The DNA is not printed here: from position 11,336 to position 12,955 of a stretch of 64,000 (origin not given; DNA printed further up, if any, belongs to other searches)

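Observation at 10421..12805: Octaheme cytochrome c fused to HEAT and TPR repeat arrays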

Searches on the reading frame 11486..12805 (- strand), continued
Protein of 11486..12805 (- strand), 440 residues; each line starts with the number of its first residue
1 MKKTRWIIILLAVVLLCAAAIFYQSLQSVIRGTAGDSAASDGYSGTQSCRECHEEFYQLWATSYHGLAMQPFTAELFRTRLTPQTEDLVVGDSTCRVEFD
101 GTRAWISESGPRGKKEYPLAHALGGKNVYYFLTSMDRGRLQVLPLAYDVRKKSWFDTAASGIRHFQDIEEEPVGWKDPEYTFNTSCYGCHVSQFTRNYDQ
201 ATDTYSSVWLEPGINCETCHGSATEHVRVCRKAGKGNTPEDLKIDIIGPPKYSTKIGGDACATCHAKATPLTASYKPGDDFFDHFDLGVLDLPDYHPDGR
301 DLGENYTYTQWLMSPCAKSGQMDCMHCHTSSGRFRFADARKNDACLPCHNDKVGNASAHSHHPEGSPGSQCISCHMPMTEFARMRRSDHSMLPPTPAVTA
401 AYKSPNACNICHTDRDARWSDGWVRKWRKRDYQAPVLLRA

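Call 47: find_homologous_proteins(query=A2, max_evalue=1e-20)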
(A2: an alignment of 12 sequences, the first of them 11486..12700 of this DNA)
Query A2 (12 sequences) (405 aa, profile of the alignment): 2704 proteins with E <= 1e-20 among 8000 candidates; the best 120 are listed.
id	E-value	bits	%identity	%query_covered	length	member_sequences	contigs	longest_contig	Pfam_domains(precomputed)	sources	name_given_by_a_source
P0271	9.3e-165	567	64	100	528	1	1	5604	PF13435.12,PF14522.12,PF22113.2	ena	-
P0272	6.5e-164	564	64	100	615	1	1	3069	PF14537.12,PF13435.12,PF13646.13,PF14522.12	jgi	jgi:hypothetical protein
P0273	8.3e-164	563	65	99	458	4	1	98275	PF09699.16,PF13435.12,PF14522.12,PF22113.2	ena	-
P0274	2.4e-161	555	65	99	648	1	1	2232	PF13431.13,PF09699.16,PF14537.12,PF13414.13,PF02985.29,PF14522.12,PF13435.12,PF13371.13,PF00515.35,PF03130.23,PF13432.13,PF13181.13,PF13646.13,PF07719.24,PF22113.2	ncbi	ncbi:MAG TPA: HEAT repeat domain-containing protein, partial [Syntrophales bacterium]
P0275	6.6e-161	554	62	97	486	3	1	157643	PF09699.16,PF13435.12,PF14522.12,PF22113.2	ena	-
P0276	8.8e-160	550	62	100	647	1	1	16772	PF09699.16,PF13435.12,PF00515.35,PF13432.13,PF13646.13,PF07719.24,PF14522.12,PF22113.2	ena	-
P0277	1.1e-158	547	63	98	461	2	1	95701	PF09699.16,PF14537.12,PF13435.12,PF14522.12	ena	-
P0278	4.2e-158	545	62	99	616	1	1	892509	PF13435.12,PF13414.13,PF00515.35,PF13181.13,PF13646.13,PF07719.24,PF14522.12,PF22113.2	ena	-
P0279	4.2e-158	545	62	98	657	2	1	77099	PF13431.13,PF09699.16,PF14537.12,PF13435.12,PF13414.13,PF00515.35,PF13432.13,PF13646.13,PF07719.24,PF14522.12,PF22113.2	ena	-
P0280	4.4e-158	545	61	100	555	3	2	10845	PF09699.16,PF13435.12,PF14522.12,PF22113.2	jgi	jgi:hypothetical protein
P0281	7.6e-158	544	61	97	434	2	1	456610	PF09699.16,PF14537.12,PF13435.12,PF14522.12,PF22113.2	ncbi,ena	-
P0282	8.8e-158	544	63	100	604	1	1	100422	PF14537.12,PF13435.12,PF02985.29,PF13646.13,PF14522.12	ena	-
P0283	1.4e-157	543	61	99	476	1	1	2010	PF09699.16,PF13435.12,PF14522.12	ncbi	-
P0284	1.8e-157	542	61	96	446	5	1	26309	PF09699.16,PF14537.12,PF13435.12,PF14522.12,PF22113.2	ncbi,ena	-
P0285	7.2e-157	541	57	99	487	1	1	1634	PF13435.12,PF14522.12,PF22113.2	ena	-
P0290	3.1e-156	538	63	98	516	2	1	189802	PF09699.16,PF14537.12,PF13435.12,PF14522.12,PF22113.2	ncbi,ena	-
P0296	5.6e-155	534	63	97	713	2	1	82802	PF13431.13,PF23914.2,PF25060.1,PF14537.12,PF13414.13,PF13176.13,PF13428.13,PF14522.12,PF14559.13,PF13435.12,PF13371.13,PF00515.35,PF13424.13,PF21033.5,PF13432.13,PF13181.13,PF13646.13,PF14561.13,PF07719.24,PF13174.13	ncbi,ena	-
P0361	4.1e-146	505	60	98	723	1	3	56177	PF14559.13,PF13431.13,PF14537.12,PF13435.12,PF00515.35,PF13424.13,PF13432.13,PF13428.13,PF13181.13,PF07719.24,PF14522.12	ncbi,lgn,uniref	ncbi:MAG: tetratricopeptide repeat protein [Solidesulfovibrio sp.]|uniref:tetratricopeptide repeat p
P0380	1.1e-144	500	54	99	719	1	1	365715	PF13431.13,PF09699.16,PF14537.12,PF13414.13,PF13176.13,PF13428.13,PF14522.12,PF13374.13,PF14559.13,PF13435.12,PF13371.13,PF00515.35,PF13424.13,PF13432.13,PF13181.13,PF13646.13,PF07719.24,PF13174.13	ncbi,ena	-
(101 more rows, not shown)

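Call 53: find_encoding_contigs(protein=P0380, flank=7000, max_places=1)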
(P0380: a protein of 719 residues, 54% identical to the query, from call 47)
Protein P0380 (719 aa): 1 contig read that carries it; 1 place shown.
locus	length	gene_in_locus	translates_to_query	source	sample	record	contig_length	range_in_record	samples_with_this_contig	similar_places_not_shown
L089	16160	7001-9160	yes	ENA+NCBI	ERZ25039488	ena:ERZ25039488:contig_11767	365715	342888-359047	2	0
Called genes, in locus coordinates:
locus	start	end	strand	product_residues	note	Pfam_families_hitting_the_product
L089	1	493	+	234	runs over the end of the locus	PF00072:Response_reg, PF00196:GerE, PF08281:Sigma70_r4_2 (weak)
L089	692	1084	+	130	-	PF00072:Response_reg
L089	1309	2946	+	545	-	PF00884:Sulfatase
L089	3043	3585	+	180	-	PF13590:DUF4136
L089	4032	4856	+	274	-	-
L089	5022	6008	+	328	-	-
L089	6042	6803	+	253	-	PF10677:DUF2490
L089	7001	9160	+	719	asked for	PF14522:Cytochrome_C7 (faint), PF14537:Cytochrom_c3_2 (faint), PF13646:HEAT_2 (weak), PF13432:TPR_16, PF00515:TPR_1 (weak), PF07719:TPR_2 (weak), PF13181:TPR_8 (weak), PF13414:TPR_11 (weak), +10 more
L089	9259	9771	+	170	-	-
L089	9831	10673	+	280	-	-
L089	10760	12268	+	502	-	PF00497:SBP_bac_3, PF01464:SLT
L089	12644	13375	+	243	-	-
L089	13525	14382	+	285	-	PF00691:OmpA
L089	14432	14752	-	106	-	-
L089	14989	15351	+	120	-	-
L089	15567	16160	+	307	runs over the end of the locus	PF23914:TPR_CcmH_CycH (faint), PF13428:TPR_14 (faint), PF07719:TPR_2 (faint), PF13432:TPR_16 (faint), PF14559:TPR_19, PF13431:TPR_17 (faint)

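Call 54: find_encoding_contigs(protein=P0278, flank=7000, max_places=1)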
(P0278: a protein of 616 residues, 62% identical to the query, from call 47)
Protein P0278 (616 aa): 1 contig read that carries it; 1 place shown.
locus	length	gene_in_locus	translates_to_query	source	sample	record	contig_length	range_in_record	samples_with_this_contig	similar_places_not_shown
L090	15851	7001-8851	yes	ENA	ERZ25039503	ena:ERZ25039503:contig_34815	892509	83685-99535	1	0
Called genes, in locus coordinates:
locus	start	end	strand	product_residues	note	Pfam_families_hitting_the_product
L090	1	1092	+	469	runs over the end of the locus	PF13691:Lactamase_B_4 (weak), PF23023:Anti-Pycsar_Apyc1 (weak), PF00753:Lactamase_B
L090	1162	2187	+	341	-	PF02492:cobW, PF07683:CobW_C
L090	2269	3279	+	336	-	PF05762:VWA_CoxE (faint), PF01882:DUF58 (faint), PF00092:VWA, PF06707:DUF1194 (faint), PF13519:VWA_2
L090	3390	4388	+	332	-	PF00092:VWA (weak), PF13519:VWA_2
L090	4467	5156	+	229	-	PF13174:TPR_6 (faint), PF13176:TPR_7 (faint), PF13428:TPR_14 (faint), PF13424:TPR_12 (weak), PF00515:TPR_1, PF07719:TPR_2, PF13181:TPR_8 (weak), PF13414:TPR_11 (weak), +1 more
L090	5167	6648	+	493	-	-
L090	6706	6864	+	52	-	-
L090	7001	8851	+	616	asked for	PF14522:Cytochrome_C7 (faint), PF22113:Mtrc-MtrF_II-IV_dom (faint), PF13435:Cytochrome_C554 (faint), PF13646:HEAT_2 (weak), PF13414:TPR_11 (weak), PF00515:TPR_1, PF07719:TPR_2 (weak), PF13181:TPR_8 (weak)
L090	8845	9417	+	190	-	PF00515:TPR_1 (faint), PF07719:TPR_2 (faint), PF13174:TPR_6 (faint), PF13432:TPR_16 (weak), PF14559:TPR_19 (weak), PF12895:ANAPC3 (weak), PF14559:TPR_19 (weak), PF13181:TPR_8 (weak), +15 more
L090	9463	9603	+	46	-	-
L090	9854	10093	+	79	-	-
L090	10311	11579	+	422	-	-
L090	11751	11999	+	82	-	-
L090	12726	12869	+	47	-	-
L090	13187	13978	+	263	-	PF23441:SDR, PF00106:adh_short, PF08659:KR, PF13561:adh_short_C2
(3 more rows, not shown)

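Call 55: find_related_loci(query=A2, collection=metagenome_contigs, flank=8000)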
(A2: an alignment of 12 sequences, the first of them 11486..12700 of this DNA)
Query A2 (405 aa) in metagenome_contigs; peptide patterns used: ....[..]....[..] (x = any residue, [..] = any of these).
599 stretches matched a pattern (row limit reached: there are more); 583 encode a relative of the query (tblastn E <= 1e-3); the best 80 are kept; 80 distinct loci.
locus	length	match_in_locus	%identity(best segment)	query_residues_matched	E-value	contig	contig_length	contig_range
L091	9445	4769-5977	64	3-405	0e+0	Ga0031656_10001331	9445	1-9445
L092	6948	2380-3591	64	3-405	0e+0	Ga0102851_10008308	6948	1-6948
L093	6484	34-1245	64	3-405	0e+0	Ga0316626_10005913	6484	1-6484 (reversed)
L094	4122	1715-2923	63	3-405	0e+0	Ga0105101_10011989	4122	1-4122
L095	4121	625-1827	63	5-405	0e+0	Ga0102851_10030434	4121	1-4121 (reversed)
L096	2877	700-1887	63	8-405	0e+0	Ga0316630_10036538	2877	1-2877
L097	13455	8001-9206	63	7-405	1e-179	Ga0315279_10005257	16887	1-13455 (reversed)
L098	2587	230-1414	62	8-405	0e+0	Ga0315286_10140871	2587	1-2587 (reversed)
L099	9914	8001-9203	61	2-405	5e-177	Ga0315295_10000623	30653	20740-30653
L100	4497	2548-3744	61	4-405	0e+0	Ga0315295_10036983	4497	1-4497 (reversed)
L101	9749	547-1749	61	8-405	4e-173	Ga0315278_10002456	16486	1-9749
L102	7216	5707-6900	60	7-405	2e-173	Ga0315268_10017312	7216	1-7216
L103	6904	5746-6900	64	2-386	2e-173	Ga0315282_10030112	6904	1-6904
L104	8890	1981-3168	60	8-402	3e-172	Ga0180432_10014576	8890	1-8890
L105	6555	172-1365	59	5-405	4e-173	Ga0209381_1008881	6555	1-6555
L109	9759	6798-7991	61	5-405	1e-170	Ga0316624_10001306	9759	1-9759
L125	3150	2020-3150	59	6-384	2e-168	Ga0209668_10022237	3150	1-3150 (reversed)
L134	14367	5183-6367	52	7-402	2e-145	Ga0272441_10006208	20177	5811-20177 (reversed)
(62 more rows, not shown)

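Call 60: search_protein_families(library=pfam, proteins=[L109:5449-6720:+, L099:5918-7228:+, L134:7371-8513:+, L105:4239-5267:+, L125:798-1871:+, L093:3963-4955:+, L103:3261-4913:+, L089:5022-6008:+, L089:4032-4856:+], max_evalue=0.01)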
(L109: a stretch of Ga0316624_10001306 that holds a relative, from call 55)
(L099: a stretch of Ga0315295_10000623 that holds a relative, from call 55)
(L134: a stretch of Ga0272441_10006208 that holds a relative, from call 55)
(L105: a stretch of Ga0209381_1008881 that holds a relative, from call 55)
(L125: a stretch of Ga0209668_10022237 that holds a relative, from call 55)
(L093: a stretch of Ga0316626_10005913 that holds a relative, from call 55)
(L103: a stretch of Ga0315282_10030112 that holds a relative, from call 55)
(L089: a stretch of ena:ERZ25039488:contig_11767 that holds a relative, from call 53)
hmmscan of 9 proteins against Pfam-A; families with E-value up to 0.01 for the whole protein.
L109:5449-6720:+ (423 aa): 1 family
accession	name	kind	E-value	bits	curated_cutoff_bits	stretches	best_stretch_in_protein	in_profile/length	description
PF01042.26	Ribonuc_L-PSP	-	2.4e-12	47.4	27.3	1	322-420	19-120/121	Endoribonuclease L-PSP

L099:5918-7228:+ (436 aa): 2 families
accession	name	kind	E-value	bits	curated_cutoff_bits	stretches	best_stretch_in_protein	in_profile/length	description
PF01042.26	Ribonuc_L-PSP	-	4.2e-15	56.3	27.3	2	323-422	19-121/121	Endoribonuclease L-PSP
PF21168.2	FkbO_Hyg5-like_N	-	0.0021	18.5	27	0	17-62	13-59/122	Chorismatase FkbO/Hyg5-like, N-terminal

L134:7371-8513:+ (380 aa): 2 families
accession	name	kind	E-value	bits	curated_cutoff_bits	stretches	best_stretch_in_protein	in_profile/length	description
PF01042.26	Ribonuc_L-PSP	-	1.6e-10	41.5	27.3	1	265-353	9-93/121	Endoribonuclease L-PSP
PF21168.2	FkbO_Hyg5-like_N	-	2e-06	28.3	27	1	140-228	22-114/122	Chorismatase FkbO/Hyg5-like, N-terminal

L105:4239-5267:+ (342 aa): 2 families
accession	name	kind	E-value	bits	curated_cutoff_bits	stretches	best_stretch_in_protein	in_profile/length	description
PF12710.13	HAD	-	2e-15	58.1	27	1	76-280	1-189/189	haloacid dehalogenase-like hydrolase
PF00702.32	Hydrolase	-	3e-09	38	26.4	1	75-279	3-187/191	haloacid dehalogenase-like hydrolase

L125:798-1871:+ (357 aa): 2 families
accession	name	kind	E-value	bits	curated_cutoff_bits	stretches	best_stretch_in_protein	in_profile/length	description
PF12710.13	HAD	-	3.2e-13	51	27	1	88-292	1-189/189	haloacid dehalogenase-like hydrolase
PF00702.32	Hydrolase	-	3.7e-06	27.9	26.4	1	87-237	3-149/191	haloacid dehalogenase-like hydrolase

L093:3963-4955:+ (330 aa): 3 families
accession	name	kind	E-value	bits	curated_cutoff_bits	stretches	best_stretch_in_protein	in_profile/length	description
PF12710.13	HAD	-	8.1e-13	49.6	27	1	62-266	1-189/189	haloacid dehalogenase-like hydrolase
PF00702.32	Hydrolase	-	2e-07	32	26.4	1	61-265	3-187/191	haloacid dehalogenase-like hydrolase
PF08282.18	Hydrolase_3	-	0.0041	17.3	20.9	0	244-271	198-225/255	haloacid dehalogenase-like hydrolase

L103:3261-4913:+ (550 aa): 11 families
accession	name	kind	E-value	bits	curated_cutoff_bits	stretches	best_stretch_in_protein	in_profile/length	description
PF00158.32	Sigma54_activat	-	7.2e-70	234.5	20.2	1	246-412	1-167/168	Sigma-54 interaction domain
PF25601.1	AAA_lid_14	-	5.5e-24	84.2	27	1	418-485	1-68/87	AAA+ ATPase lid domain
PF14532.12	Sigma54_activ_2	-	7.9e-20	71.9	25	1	247-417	1-138/138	Sigma-54 interaction domain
PF07728.20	AAA_5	-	1e-09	39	22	1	270-389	2-124/139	AAA domain (dynein-related subfamily)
PF02954.25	HTH_8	-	2.7e-09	37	22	1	500-543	2-42/42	Bacterial regulatory protein, Fis family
PF07724.20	AAA_2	-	6.4e-07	30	27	1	268-395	4-132/166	AAA domain (Cdc48 subfamily)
PF01590.32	GAF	-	2.1e-05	25.5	22.4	1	65-187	7-117/133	GAF domain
PF00004.35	AAA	-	0.00027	21.9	21.2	1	270-403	1-127/131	ATPase family associated with various cellular activities (AAA)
PF13191.12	AAA_16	-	0.0009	20.2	32.6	1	246-307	2-64/167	AAA ATPase domain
PF01078.27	Mg_chelatase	-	0.0057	16.5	20.3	0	244-290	3-45/207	Magnesium chelatase, subunit ChlI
PF07726.17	AAA_3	-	0.0075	16.6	27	0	270-387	2-111/131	ATPase family associated with various cellular activities (AAA)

L089:5022-6008:+ (328 aa): 0 families

L089:4032-4856:+ (274 aa): 1 family
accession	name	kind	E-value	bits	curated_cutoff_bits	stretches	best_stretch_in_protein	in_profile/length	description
PF13505.12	OMP_b-brl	-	0.00011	22.9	28.7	1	124-271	68-175/175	Outer membrane protein beta-barrel domain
